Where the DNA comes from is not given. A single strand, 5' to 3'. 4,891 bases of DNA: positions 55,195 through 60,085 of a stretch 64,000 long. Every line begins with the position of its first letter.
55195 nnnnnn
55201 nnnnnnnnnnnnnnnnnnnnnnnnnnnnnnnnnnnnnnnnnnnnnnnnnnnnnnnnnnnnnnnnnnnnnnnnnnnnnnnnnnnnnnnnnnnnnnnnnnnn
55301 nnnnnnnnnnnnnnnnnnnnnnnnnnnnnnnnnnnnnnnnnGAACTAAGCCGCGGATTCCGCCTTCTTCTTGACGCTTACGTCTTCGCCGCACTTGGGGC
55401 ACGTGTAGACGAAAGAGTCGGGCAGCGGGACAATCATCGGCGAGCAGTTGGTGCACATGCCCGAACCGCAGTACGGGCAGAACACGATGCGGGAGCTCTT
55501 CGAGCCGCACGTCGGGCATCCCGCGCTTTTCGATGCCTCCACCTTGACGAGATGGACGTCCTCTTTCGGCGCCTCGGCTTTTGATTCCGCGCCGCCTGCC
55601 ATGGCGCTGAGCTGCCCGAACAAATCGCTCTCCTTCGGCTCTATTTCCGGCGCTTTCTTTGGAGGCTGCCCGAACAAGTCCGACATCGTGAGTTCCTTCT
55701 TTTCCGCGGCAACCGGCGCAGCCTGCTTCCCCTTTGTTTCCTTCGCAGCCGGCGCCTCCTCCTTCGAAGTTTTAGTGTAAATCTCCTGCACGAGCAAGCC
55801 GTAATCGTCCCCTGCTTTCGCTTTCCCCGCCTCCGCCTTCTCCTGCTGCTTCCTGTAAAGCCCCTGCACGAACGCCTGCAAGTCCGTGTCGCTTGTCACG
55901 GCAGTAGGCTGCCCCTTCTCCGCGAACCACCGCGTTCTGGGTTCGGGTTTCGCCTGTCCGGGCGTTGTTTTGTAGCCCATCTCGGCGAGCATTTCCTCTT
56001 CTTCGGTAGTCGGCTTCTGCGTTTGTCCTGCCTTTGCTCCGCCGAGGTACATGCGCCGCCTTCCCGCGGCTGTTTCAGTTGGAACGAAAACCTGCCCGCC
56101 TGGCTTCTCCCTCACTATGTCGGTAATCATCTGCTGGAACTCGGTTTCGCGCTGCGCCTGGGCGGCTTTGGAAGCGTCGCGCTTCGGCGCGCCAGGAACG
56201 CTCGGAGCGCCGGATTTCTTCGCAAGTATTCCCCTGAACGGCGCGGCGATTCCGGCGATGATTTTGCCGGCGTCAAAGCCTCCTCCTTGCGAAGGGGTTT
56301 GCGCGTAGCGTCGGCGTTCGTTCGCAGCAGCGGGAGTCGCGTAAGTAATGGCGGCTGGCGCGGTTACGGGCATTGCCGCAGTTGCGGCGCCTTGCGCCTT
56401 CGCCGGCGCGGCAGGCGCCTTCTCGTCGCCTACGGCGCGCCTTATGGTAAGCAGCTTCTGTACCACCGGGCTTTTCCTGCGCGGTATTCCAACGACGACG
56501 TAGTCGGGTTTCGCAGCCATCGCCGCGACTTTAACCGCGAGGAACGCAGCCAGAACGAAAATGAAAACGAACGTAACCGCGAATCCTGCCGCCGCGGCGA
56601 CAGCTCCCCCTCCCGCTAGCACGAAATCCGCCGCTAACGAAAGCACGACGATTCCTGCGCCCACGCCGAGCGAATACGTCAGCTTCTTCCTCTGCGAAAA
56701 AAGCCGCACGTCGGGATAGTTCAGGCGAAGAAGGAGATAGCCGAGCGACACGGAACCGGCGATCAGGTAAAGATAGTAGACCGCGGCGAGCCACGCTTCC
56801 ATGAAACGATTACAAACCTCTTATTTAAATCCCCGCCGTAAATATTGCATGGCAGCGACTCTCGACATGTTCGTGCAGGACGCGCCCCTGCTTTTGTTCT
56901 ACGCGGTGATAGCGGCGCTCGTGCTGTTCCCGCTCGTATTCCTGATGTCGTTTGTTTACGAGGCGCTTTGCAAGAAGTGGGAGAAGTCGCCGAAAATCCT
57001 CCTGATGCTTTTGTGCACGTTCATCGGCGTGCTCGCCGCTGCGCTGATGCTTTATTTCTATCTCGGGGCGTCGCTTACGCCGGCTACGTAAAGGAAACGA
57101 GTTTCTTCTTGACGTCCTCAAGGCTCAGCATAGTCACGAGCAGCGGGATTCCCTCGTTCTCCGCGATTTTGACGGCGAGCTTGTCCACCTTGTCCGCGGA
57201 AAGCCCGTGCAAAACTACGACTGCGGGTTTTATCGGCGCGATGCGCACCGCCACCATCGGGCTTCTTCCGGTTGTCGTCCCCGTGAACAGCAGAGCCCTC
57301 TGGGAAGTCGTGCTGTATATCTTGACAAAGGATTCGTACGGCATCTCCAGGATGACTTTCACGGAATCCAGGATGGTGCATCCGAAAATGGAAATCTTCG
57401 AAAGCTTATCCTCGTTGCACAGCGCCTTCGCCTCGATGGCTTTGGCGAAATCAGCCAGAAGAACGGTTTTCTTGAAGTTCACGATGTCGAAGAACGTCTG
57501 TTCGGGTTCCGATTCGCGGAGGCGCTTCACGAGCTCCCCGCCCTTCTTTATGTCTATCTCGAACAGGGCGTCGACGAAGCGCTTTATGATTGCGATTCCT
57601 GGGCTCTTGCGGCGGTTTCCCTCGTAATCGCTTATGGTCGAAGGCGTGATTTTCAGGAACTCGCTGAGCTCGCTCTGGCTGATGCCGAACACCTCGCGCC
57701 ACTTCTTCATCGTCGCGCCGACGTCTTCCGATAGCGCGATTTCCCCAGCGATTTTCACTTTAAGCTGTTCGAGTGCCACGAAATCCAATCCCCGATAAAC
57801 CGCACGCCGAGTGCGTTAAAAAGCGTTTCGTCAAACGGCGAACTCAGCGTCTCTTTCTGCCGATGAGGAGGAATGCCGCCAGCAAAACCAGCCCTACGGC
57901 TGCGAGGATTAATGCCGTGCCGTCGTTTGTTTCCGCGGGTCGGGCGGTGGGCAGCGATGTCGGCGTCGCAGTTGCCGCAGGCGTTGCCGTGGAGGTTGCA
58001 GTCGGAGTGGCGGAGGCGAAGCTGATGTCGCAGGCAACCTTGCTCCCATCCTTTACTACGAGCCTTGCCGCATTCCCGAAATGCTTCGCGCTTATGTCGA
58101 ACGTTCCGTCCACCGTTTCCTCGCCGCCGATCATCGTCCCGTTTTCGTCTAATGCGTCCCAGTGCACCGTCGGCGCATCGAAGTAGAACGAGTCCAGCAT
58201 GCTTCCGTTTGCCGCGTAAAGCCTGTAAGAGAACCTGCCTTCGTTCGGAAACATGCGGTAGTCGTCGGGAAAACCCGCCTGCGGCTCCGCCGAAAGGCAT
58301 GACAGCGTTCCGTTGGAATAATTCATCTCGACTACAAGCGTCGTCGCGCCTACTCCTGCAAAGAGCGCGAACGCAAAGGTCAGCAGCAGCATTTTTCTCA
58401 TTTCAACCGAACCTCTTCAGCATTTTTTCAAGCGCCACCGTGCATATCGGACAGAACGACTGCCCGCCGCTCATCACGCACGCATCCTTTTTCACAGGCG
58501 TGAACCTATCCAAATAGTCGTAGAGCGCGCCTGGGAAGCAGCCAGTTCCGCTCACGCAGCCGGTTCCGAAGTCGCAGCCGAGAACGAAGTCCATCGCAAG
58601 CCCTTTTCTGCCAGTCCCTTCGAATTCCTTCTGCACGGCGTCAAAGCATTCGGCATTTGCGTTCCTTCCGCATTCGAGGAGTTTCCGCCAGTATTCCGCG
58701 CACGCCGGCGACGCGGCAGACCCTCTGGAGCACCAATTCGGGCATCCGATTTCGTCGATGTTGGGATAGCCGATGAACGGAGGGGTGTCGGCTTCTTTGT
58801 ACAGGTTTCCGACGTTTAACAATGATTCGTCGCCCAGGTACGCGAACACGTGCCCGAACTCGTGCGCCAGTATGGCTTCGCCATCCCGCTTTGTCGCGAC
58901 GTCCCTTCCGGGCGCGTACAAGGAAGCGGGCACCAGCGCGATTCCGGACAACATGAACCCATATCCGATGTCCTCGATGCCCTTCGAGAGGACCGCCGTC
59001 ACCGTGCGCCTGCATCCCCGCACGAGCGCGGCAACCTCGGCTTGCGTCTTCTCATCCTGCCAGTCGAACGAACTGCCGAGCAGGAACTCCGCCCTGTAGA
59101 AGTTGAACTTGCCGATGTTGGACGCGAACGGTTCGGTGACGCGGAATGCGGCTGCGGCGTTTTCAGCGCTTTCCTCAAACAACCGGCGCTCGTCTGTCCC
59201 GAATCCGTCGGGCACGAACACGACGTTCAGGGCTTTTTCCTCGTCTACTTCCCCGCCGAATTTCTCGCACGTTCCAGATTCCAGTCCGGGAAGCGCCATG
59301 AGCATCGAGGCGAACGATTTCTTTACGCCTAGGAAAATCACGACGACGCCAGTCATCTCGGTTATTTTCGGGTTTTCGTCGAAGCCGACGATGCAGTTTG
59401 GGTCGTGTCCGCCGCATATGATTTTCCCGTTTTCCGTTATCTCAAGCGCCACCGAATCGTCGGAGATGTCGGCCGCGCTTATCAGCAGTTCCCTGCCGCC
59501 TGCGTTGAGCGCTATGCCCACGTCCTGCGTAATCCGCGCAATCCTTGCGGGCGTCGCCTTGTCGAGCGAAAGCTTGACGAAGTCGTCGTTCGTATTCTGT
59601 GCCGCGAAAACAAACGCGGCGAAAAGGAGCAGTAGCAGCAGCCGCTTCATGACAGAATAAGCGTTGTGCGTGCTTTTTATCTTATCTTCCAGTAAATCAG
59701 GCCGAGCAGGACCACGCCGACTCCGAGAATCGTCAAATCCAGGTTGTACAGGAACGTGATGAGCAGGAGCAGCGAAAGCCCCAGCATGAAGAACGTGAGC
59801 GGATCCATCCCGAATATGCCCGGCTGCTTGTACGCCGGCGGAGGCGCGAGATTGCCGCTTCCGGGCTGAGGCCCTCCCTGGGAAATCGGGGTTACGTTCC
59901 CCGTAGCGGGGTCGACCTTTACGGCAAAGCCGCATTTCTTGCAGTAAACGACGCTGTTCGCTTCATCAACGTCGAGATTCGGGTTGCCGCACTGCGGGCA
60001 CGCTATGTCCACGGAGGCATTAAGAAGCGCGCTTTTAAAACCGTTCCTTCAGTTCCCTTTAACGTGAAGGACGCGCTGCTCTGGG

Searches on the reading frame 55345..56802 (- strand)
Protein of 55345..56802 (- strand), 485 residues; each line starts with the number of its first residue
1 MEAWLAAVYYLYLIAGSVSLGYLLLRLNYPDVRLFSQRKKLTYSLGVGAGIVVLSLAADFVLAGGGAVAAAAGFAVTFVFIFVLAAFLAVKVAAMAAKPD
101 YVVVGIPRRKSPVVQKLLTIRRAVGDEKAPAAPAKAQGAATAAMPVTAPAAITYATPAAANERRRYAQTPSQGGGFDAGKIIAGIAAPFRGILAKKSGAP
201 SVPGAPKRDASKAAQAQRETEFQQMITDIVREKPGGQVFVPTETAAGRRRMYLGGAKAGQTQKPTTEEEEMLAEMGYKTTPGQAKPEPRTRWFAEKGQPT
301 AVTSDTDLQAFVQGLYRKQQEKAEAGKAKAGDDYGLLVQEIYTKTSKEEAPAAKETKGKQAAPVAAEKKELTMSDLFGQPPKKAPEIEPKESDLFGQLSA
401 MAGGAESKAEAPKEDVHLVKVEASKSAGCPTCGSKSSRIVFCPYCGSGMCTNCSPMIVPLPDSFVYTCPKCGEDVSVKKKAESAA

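Call 63: search_protein_families(library=pfam, proteins=[window:55345-56802:-], max_evalue=0.001)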
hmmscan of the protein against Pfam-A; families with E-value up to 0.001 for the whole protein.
window:55345-56802:- (485 aa): 2 families
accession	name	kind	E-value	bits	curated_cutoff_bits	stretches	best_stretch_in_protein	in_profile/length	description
PF13248.11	Zn_ribbon_3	-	0.00012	21.9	27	1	429-448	5-25/26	zinc-ribbon domain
PF07754.17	HVO_2753_ZBP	-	0.00097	19.3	33.2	1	450-475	1-26/46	Small zinc finger protein HVO_2753-like, Zn-binding pocket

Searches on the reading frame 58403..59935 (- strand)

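Call 63: search_protein_families(library=pfam, proteins=[window:58403-59935:-], max_evalue=0.001)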
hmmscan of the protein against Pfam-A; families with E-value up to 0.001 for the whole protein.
window:58403-59935:- (510 aa): 1 family
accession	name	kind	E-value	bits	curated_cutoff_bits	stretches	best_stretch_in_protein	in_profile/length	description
PF09471.16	Peptidase_M64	-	4.9e-08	32.9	26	0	230-280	7-57/302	IgA Peptidase M64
